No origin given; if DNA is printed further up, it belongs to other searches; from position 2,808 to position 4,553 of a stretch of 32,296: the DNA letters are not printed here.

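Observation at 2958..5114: SOS-box-fronted, translationally coupled trio: helical protein, tail-anchored coiled-coil protein, orphan TerL-like ATPase/nuclease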

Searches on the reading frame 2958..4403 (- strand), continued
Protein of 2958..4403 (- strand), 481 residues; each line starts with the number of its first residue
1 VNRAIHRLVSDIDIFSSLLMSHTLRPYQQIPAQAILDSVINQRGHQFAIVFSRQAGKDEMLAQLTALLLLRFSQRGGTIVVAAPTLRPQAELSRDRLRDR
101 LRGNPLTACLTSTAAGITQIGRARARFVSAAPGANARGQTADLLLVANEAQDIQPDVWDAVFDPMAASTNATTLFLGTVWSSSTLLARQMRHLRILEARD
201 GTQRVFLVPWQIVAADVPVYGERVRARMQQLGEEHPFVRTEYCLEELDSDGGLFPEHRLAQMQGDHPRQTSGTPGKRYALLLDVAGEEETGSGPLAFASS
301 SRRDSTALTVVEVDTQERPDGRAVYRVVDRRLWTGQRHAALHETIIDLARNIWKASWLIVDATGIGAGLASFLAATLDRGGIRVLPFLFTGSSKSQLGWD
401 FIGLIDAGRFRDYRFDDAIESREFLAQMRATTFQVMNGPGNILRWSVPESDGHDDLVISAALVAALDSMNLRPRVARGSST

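Call 59: find_homologous_proteins(query=L087:7300-8673:+)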
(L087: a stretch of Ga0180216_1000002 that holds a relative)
Query L087:7300-8673:+ (458 aa): 2374 proteins with E <= 0.001 among 8000 candidates; the best 120 are listed.
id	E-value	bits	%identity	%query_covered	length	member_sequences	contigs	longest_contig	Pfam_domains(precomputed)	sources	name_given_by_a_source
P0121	3.3e-260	882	87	97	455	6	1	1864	PF05133.20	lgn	-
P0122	2.6e-237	806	80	97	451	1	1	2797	PF05133.20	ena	-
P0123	3.6e-235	799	79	97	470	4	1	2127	PF05133.20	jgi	jgi:hypothetical protein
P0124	2.1e-234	797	80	97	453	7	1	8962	PF05133.20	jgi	-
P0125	2.3e-232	790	78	97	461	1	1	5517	PF05133.20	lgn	-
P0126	3.9e-227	773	77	97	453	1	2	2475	PF05133.20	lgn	-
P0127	5.0e-227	773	79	97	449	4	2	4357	PF05133.20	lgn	-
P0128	6.4e-226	769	78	97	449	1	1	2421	PF05133.20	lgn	-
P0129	1.4e-223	761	74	97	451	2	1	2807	PF05133.20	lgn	-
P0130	5.0e-223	759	78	94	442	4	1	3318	PF05133.20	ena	-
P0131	3.4e-221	753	100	73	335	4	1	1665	-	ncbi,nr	ncbi:MAG TPA: phage portal protein, partial [Thermomicrobiales bacterium]|nr:phage portal protein [T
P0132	1.7e-220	751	76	97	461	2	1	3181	PF05133.20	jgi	jgi:hypothetical protein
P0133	4.0e-220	750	76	97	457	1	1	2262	PF05133.20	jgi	jgi:hypothetical protein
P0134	7.1e-219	746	75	97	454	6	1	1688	PF05133.20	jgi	-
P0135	2.7e-215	734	74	98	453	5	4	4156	PF05133.20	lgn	-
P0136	2.3e-214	731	73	97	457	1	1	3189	PF05133.20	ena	-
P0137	1.7e-212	725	74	97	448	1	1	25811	PF05133.20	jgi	jgi:hypothetical protein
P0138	1.9e-212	725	73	97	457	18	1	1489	PF05133.20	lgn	-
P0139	6.0e-210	716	73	97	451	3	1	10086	PF05133.20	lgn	-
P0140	2.9e-208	711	73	97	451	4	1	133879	PF05133.20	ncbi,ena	-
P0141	2.2e-205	701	73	97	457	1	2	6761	PF05133.20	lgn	-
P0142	1.8e-200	685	75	91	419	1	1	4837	PF05133.20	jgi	jgi:hypothetical protein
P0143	1.0e-198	679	74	88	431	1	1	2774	PF05133.20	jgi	jgi:hypothetical protein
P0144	3.1e-198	678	69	97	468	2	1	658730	PF05133.20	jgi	-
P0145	2.0e-195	668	66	97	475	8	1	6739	PF05133.20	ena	-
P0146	8.3e-193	660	67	97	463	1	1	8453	PF05133.20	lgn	-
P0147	3.5e-192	658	67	97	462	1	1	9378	PF05133.20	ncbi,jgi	jgi:hypothetical protein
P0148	5.2e-192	657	65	97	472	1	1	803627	PF05133.20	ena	-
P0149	8.6e-192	656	67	98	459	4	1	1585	PF05133.20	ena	-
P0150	4.6e-191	654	68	96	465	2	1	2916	PF05133.20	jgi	-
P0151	8.5e-191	653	70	94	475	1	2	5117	PF05133.20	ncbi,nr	ncbi:MAG: phage portal protein [Chloroflexia bacterium]|nr:phage portal protein [Chloroflexia bacter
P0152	2.1e-190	652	68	97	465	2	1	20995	PF05133.20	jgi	jgi:hypothetical protein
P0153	2.5e-189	648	66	99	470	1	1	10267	PF05133.20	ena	-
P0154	4.9e-188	644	66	97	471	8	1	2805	PF05133.20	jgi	-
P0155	5.7e-188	644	65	97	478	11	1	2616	PF05133.20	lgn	-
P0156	6.0e-188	644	66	97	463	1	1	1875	PF05133.20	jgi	-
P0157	1.5e-187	642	66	97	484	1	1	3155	PF05133.20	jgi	jgi:hypothetical protein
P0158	2.5e-187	642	65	97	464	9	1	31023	PF05133.20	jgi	-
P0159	7.3e-187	640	64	97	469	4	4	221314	PF05133.20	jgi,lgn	-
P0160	1.1e-186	640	67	97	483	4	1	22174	PF05133.20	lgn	-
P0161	2.1e-186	639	65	97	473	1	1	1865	PF05133.20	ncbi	-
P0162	3.1e-186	638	67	97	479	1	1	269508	PF05133.20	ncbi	ncbi:MAG: phage portal protein [Thermomicrobiales bacterium]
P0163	1.5e-185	636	65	99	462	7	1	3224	PF05133.20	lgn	-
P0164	3.1e-185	635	65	97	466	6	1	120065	PF05133.20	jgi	jgi:hypothetical protein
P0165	3.5e-185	635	66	97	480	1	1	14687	PF05133.20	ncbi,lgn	ncbi:MAG: phage portal protein [Thermomicrobiales bacterium]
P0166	5.2e-185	634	67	97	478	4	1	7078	PF05133.20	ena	-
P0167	9.0e-185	633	66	97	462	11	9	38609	PF05133.20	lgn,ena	-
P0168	5.9e-184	631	64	97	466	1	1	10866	PF05133.20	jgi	jgi:hypothetical protein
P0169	7.4e-184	630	67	94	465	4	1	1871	PF05133.20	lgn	-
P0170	1.2e-183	630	62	97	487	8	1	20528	PF05133.20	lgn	-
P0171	4.2e-183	628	65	97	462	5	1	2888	PF05133.20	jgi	jgi:hypothetical protein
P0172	2.4e-182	625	64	99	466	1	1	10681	PF05133.20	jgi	-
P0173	5.4e-182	624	64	97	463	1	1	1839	PF05133.20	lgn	-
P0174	6.0e-182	624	66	97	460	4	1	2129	PF05133.20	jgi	-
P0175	9.3e-182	623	67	94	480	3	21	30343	PF05133.20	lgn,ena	-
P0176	1.3e-181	623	65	97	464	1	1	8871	PF05133.20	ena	-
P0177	1.4e-181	623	65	97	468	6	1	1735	PF05133.20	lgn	-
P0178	1.4e-181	623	64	97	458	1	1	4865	PF05133.20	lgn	-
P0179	2.2e-181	622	66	94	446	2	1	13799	PF05133.20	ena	-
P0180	2.3e-181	622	67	93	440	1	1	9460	PF05133.20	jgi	jgi:hypothetical protein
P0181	3.0e-181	622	66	97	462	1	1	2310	PF05133.20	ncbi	-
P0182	3.8e-181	621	65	97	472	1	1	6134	PF05133.20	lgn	-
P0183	9.1e-181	620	65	97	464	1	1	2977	PF05133.20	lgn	-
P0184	1.9e-180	619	64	99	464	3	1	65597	PF05133.20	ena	-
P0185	5.6e-180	617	67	93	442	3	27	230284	PF05133.20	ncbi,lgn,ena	-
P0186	1.6e-179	616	64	97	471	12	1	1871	PF05133.20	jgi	-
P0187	3.0e-179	615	64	97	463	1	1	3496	PF05133.20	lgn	-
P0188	4.8e-179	614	66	97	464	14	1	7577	PF05133.20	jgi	jgi:hypothetical protein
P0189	8.4e-179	614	65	97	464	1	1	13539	PF05133.20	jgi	jgi:hypothetical protein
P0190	9.0e-179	614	64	97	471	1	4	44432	PF05133.20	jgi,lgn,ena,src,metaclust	metaclust:\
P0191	2.1e-178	612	64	97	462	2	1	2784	PF05133.20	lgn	-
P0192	2.2e-178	612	65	97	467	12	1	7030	PF05133.20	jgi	jgi:hypothetical protein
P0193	3.7e-178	611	64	97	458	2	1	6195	PF05133.20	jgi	jgi:hypothetical protein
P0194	5.7e-178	611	65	96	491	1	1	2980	PF05133.20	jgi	-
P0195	1.3e-177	610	63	99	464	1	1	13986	PF05133.20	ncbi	-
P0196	2.4e-177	609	63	97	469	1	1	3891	PF05133.20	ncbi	-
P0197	2.4e-177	609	63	98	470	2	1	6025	PF05133.20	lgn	-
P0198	7.5e-177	607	66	94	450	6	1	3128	PF05133.20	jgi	jgi:hypothetical protein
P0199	1.7e-176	606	63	97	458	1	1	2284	PF05133.20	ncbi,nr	ncbi:MAG TPA: phage portal protein [Thermomicrobiales bacterium]|nr:phage portal protein [Thermomicr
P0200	2.8e-176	605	65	94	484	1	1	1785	PF05133.20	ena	-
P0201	3.4e-176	605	65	94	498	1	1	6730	PF05133.20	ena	-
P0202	7.9e-176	604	66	90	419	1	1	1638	PF05133.20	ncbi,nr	ncbi:MAG TPA: phage portal protein, partial [Thermomicrobiales bacterium]|nr:phage portal protein [T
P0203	1.2e-175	603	64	97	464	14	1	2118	PF05133.20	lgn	-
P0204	3.2e-175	602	64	97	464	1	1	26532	PF05133.20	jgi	jgi:hypothetical protein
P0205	7.3e-175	601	65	95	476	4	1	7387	PF05133.20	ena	-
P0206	5.0e-174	598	63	95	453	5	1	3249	PF05133.20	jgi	jgi:hypothetical protein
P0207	5.8e-174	598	64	97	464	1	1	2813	PF05133.20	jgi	jgi:hypothetical protein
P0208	1.3e-173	596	63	97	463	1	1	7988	PF05133.20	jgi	jgi:hypothetical protein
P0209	1.9e-173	596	69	85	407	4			PF05133.20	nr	nr:phage portal protein [Chloroflexia bacterium]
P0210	2.2e-173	596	64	93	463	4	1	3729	PF05133.20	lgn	-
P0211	2.6e-173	596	65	94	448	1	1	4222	PF05133.20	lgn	-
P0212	2.7e-173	595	64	96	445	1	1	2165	PF05133.20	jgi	jgi:Phage portal protein, SPP1 Gp6-like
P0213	3.3e-173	595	64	93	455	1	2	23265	PF05133.20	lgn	-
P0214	9.0e-173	594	64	97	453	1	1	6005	PF05133.20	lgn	-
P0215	9.6e-173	594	64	94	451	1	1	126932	PF05133.20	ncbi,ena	-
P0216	1.0e-172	594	63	94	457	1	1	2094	PF05133.20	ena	-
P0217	2.1e-172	593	65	94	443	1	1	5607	PF05133.20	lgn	-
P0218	2.8e-172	592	66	93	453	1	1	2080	PF05133.20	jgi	jgi:hypothetical protein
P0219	3.9e-172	592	61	97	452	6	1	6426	PF05133.20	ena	-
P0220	4.4e-172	591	62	97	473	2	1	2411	PF05133.20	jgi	jgi:hypothetical protein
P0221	5.5e-172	591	64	94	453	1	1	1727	PF05133.20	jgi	jgi:hypothetical protein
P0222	6.5e-172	591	64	94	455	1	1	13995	PF05133.20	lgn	-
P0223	9.1e-172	590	64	93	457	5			PF05133.20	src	-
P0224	1.0e-171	590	62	99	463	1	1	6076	PF05133.20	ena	-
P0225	2.0e-171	589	63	94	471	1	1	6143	PF05133.20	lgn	-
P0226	2.3e-171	589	64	93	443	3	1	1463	PF05133.20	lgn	-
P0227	3.5e-171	588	64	94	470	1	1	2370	PF05133.20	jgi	jgi:hypothetical protein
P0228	4.0e-171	588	64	94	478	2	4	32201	PF05133.20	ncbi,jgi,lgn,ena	jgi:hypothetical protein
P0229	5.4e-171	588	64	94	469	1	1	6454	PF05133.20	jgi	jgi:hypothetical protein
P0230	2.2e-170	586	63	94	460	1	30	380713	PF05133.20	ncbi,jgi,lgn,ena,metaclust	ncbi:MAG TPA: phage portal protein [Thermomicrobiales bacterium]|metaclust:\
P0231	3.7e-170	585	63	95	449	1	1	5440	PF05133.20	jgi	jgi:hypothetical protein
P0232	4.2e-170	585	63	93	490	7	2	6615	PF05133.20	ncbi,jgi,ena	-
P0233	6.5e-170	584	64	93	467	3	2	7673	PF05133.20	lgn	-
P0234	1.0e-169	584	63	94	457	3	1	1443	PF05133.20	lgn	-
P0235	1.2e-169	583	63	94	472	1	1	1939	PF05133.20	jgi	jgi:hypothetical protein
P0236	1.3e-169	583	61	96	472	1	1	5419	PF05133.20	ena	-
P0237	1.4e-169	583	62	95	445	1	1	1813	PF05133.20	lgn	-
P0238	3.0e-169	582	61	96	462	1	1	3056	PF05133.20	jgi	jgi:hypothetical protein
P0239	3.6e-169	582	64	93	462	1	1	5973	PF05133.20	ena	-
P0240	8.3e-169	581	63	94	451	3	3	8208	PF05133.20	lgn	-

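Call 60: list_cluster_members(proteins=[P0001, P0147, P0151, P0161, P0165, P0181, P0195, P0196, P0199, P0140])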
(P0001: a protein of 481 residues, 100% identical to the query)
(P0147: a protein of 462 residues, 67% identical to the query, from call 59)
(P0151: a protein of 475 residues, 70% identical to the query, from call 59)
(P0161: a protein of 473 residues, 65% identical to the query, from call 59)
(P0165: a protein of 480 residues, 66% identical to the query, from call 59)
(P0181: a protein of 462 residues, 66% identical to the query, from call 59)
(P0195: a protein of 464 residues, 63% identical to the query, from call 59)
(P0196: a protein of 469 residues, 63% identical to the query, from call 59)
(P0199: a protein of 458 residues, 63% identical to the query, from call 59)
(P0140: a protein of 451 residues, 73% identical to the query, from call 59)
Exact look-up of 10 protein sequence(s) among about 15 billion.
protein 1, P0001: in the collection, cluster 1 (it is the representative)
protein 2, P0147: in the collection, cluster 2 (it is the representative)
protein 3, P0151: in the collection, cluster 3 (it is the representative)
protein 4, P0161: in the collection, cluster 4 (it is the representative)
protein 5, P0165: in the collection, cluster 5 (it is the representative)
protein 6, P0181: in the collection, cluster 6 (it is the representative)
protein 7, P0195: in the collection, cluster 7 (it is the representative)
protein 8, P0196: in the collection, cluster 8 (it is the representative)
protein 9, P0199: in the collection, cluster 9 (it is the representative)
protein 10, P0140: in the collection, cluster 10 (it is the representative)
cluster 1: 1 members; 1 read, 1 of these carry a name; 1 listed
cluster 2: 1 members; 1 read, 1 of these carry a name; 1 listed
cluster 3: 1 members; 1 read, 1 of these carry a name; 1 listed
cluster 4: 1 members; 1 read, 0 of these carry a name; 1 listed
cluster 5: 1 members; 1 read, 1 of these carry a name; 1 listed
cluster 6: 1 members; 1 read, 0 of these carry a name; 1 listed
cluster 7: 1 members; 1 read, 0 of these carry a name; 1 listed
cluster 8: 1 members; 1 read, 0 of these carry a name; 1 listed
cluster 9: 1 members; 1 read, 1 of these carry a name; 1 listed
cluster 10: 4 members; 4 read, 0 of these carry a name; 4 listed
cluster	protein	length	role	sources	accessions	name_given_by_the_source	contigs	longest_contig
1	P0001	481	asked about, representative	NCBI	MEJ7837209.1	MAG: hypothetical protein WKF81_00210 [Thermomicrobiales bacterium]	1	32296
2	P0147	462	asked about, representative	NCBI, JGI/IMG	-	hypothetical protein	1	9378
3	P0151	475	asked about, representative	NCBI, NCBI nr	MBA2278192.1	MAG: phage portal protein [Chloroflexia bacterium] | phage portal protein [Chloroflexia bacterium]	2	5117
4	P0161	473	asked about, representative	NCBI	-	-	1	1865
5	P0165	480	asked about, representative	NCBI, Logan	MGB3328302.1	MAG: phage portal protein [Thermomicrobiales bacterium]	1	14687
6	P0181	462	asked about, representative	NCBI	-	-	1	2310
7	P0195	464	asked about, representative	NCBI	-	-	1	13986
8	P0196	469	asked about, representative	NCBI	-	-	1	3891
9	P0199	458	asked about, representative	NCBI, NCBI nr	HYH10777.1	MAG TPA: phage portal protein [Thermomicrobiales bacterium] | phage portal protein [Thermomicrobiales bacterium]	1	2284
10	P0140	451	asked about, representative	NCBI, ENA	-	-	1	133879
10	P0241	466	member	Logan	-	-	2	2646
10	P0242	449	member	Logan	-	-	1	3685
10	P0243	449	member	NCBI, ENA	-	-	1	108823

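Call 61: find_encoding_contigs(protein=P0144, flank=10000, max_places=1)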
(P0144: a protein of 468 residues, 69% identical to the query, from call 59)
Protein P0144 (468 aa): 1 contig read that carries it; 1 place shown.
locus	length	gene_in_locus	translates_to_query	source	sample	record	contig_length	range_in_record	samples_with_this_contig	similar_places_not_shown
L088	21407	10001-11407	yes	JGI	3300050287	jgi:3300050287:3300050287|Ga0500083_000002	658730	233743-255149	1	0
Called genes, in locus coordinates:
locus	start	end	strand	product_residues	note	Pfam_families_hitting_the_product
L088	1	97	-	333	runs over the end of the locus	PF01408:GFO_IDH_MocA, PF02894:GFO_IDH_MocA_C, PF22725:GFO_IDH_MocA_C3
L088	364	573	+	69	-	-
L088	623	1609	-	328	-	PF01408:GFO_IDH_MocA, PF02894:GFO_IDH_MocA_C, PF22725:GFO_IDH_MocA_C3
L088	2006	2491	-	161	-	PF08020:DUF1706, PF11716:MDMPI_N, PF12867:DinB_2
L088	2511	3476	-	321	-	PF12911:OppC_N, PF00528:BPD_transp_1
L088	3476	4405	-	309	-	PF19300:BPD_transp_1_N, PF00528:BPD_transp_1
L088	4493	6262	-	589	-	PF00496:SBP_bac_5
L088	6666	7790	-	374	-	PF08240:ADH_N (weak), PF00107:ADH_zinc_N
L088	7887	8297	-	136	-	PF07366:SnoaL, PF12680:SnoaL_2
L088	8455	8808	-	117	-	-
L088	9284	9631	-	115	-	PF08818:DUF1801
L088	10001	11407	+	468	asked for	PF05133:SPP1_portal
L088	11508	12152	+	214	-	-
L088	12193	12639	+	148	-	-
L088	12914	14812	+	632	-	-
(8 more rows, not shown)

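Call 62: find_encoding_contigs(protein=P0148, flank=10000, max_places=1)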
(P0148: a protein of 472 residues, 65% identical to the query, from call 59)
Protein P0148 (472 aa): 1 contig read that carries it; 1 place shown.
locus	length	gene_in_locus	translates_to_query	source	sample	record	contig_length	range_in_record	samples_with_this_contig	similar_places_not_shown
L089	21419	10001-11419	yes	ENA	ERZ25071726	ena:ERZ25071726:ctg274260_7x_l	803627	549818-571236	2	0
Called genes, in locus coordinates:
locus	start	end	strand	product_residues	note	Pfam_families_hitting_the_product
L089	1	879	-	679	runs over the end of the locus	PF16875:Glyco_hydro_36N (weak), PF01055:Glyco_hydro_31_2nd (weak), PF02065:Melibiase, PF16874:Glyco_hydro_36C (weak)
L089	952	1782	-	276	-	PF00392:GntR, PF07729:FCD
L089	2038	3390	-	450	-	PF01547:SBP_bac_1, PF13416:SBP_bac_8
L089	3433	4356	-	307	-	PF00528:BPD_transp_1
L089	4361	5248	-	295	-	PF00528:BPD_transp_1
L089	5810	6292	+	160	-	-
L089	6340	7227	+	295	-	PF05065:Phage_capsid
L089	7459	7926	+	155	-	PF06445:GyrI-like, PF14526:Cass2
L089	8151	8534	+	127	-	PF04237:YjbR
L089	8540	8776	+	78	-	-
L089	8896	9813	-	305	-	PF09990:DUF2231, PF00355:Rieske, PF13806:Rieske_2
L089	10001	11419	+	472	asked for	PF05133:SPP1_portal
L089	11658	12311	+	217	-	PF24175:SU10_adaptor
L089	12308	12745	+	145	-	-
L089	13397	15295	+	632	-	-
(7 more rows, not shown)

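Call 73: search_dna_similar(query=window:2958-4403:-, collection=phages, mode=protein, max_evalue=0.001, max_rows=15)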
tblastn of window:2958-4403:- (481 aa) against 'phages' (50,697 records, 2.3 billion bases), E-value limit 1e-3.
Records with a match: 4; places in all: 4; records where one place covers at least 80% of the query: 4.
Best place of each record, by identity: <60% 4.
By first word of the organism name: Bacillus 4.
By host as written in the record: Bacillus bogoriensis 2; Bacillus cereus 2.
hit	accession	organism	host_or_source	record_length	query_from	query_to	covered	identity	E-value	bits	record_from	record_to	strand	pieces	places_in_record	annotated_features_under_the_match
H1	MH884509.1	Bacillus phage vB_BboS-125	Bacillus bogoriensis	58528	12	399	81%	30.4%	7e-28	124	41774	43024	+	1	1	terminase-like family protein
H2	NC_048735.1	Bacillus phage vB_BboS-125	Bacillus bogoriensis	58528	12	399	81%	30.4%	7e-28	124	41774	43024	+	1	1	terminase-like family protein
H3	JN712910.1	Bacillus phage BCD7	Bacillus cereus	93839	7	462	95%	22.4%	2e-15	85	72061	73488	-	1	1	putative terminase large subunit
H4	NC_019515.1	Bacillus phage BCD7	Bacillus cereus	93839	7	462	95%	22.4%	2e-15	85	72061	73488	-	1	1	putative terminase large subunit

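Call 74: find_related_loci(query=A1, collection=viral_contigs, flank=10000)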
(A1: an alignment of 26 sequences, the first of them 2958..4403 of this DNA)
Query A1 (481 aa) in viral_contigs; peptide patterns used: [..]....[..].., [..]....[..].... (x = any residue, [..] = any of these).
64 stretches matched a pattern; 25 encode a relative of the query (tblastn E <= 1e-3); 25 distinct loci.
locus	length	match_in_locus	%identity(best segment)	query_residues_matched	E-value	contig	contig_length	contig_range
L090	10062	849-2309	63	5-476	0e+0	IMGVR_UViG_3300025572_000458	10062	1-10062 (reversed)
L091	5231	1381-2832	60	11-479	0e+0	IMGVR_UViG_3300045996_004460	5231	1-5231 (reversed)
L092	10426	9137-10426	59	4-432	1e-156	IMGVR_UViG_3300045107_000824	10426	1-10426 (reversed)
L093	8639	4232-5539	57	47-478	3e-149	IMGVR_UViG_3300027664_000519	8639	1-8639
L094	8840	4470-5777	58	47-478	4e-148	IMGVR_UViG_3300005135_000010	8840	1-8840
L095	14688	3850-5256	48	4-474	1e-133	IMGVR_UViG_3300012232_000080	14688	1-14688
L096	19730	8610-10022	45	1-470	2e-120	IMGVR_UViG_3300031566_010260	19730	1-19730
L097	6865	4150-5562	45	1-470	5e-119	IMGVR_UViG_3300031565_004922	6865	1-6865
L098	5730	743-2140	45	7-470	2e-117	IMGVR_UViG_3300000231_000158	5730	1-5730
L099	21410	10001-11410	45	1-468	1e-116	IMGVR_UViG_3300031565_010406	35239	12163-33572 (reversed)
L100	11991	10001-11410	45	1-468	9e-117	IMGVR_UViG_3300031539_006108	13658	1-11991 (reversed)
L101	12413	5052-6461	45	1-468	9e-117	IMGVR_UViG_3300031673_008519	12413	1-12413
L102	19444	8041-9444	44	5-470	4e-116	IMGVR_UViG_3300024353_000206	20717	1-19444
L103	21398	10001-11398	45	7-470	2e-115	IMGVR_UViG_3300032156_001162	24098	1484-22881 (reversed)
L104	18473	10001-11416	42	1-470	8e-107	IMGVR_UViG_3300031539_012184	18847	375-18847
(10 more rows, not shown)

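Call 87: search_protein_families(library=padloc, proteins=[window:2958-4403:-], max_evalue=0.01)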
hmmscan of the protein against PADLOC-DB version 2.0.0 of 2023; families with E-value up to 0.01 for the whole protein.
window:2958-4403:- (481 aa): 0 families
